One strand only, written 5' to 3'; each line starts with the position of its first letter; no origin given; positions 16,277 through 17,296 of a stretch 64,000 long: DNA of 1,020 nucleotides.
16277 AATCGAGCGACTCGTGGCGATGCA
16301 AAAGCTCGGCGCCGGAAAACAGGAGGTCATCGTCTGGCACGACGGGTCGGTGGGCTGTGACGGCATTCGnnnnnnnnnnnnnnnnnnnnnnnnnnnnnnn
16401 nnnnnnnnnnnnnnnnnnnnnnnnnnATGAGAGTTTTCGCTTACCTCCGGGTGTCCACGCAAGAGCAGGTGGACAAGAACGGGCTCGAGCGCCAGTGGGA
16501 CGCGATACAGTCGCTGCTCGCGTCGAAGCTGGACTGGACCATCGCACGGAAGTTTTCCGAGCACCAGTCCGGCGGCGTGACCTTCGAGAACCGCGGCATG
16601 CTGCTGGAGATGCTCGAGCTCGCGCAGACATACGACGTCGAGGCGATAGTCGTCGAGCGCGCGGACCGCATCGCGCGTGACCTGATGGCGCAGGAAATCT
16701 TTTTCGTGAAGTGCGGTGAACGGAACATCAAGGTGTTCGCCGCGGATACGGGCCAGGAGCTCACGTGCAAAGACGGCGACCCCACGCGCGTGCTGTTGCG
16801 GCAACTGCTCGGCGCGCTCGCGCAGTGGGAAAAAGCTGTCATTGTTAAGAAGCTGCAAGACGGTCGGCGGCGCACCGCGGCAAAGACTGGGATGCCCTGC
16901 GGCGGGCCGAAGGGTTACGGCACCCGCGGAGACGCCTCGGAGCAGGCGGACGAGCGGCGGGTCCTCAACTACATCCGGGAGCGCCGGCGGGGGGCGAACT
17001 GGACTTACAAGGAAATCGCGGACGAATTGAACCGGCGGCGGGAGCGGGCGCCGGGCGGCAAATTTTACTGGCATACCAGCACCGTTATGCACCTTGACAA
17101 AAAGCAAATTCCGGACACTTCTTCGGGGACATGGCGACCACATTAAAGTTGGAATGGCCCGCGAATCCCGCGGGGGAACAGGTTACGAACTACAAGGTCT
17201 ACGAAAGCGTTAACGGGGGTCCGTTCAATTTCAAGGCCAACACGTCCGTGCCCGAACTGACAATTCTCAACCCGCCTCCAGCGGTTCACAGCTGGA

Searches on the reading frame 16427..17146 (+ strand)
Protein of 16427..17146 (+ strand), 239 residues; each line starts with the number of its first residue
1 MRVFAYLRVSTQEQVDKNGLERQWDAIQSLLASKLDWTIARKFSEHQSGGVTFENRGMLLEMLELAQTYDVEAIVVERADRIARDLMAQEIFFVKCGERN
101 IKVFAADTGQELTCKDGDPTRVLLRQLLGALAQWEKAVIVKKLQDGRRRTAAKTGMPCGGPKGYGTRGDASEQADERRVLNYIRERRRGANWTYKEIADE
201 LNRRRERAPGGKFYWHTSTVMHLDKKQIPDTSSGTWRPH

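Call 6: search_protein_families(library=pfam, proteins=[window:16427-17146:+], max_evalue=0.01)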
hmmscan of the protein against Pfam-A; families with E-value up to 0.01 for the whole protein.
window:16427-17146:+ (239 aa): 2 families
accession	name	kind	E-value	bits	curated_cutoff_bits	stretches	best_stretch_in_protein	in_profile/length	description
PF00239.26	Resolvase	-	2e-22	80.3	23.3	1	3-153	1-142/145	Resolvase, N terminal domain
PF04545.22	Sigma70_r4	-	0.0057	16.6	24.1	0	176-207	9-36/50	Sigma-70, region 4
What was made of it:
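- Checked: The serine recombinase at 16427-17146 is real (Pfam Resolvase, 2e-22, call 6).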

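Call 7: search_protein_families(library=phrogs, proteins=[window:16427-17146:+], max_evalue=0.001)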
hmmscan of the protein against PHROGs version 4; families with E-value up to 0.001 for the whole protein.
window:16427-17146:+ (239 aa): 3 families
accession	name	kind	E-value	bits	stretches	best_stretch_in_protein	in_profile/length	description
phrog_95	-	integration and excision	1.1e-30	107.8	1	1-221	88-305/651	integrase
phrog_125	-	DNA, RNA and nucleotide metabolism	6.5e-22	79.3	1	1-220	20-196/254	DNA invertase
phrog_6620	-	integration and excision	1.2e-05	26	1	3-109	58-156/201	transposase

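Call 70: find_related_loci(query=window:16427-17146:+, collection=viral_contigs, flank=8000)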
Query window:16427-17146:+ (239 aa) in viral_contigs; peptide patterns used: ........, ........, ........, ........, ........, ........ (x = any residue, [..] = any of these).
30 stretches matched a pattern; 26 encode a relative of the query (tblastn E <= 1e-3); 26 distinct loci.
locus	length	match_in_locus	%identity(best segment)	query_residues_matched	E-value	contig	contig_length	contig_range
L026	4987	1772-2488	95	1-239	6e-159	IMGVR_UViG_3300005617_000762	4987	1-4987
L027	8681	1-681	95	13-239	5e-148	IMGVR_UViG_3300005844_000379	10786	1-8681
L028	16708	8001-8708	69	1-238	3e-102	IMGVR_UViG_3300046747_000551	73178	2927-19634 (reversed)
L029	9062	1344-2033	70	1-232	3e-102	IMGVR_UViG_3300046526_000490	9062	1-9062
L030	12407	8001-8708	69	1-238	3e-102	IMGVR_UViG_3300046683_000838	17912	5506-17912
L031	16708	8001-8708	69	1-238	3e-102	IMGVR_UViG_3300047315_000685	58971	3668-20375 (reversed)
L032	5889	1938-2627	70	1-232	2e-102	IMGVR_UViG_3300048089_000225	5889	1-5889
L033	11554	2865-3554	70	1-232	3e-102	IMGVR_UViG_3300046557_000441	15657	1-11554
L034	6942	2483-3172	70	1-232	3e-102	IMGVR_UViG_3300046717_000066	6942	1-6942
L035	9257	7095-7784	70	1-232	3e-102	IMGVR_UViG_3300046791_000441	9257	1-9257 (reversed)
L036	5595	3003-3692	70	1-232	2e-102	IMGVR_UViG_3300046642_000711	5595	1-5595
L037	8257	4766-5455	70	1-232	3e-102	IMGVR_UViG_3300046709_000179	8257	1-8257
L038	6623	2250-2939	69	1-232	2e-101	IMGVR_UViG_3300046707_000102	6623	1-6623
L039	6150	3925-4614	69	1-232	2e-101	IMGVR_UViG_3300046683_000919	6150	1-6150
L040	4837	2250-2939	69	1-232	2e-101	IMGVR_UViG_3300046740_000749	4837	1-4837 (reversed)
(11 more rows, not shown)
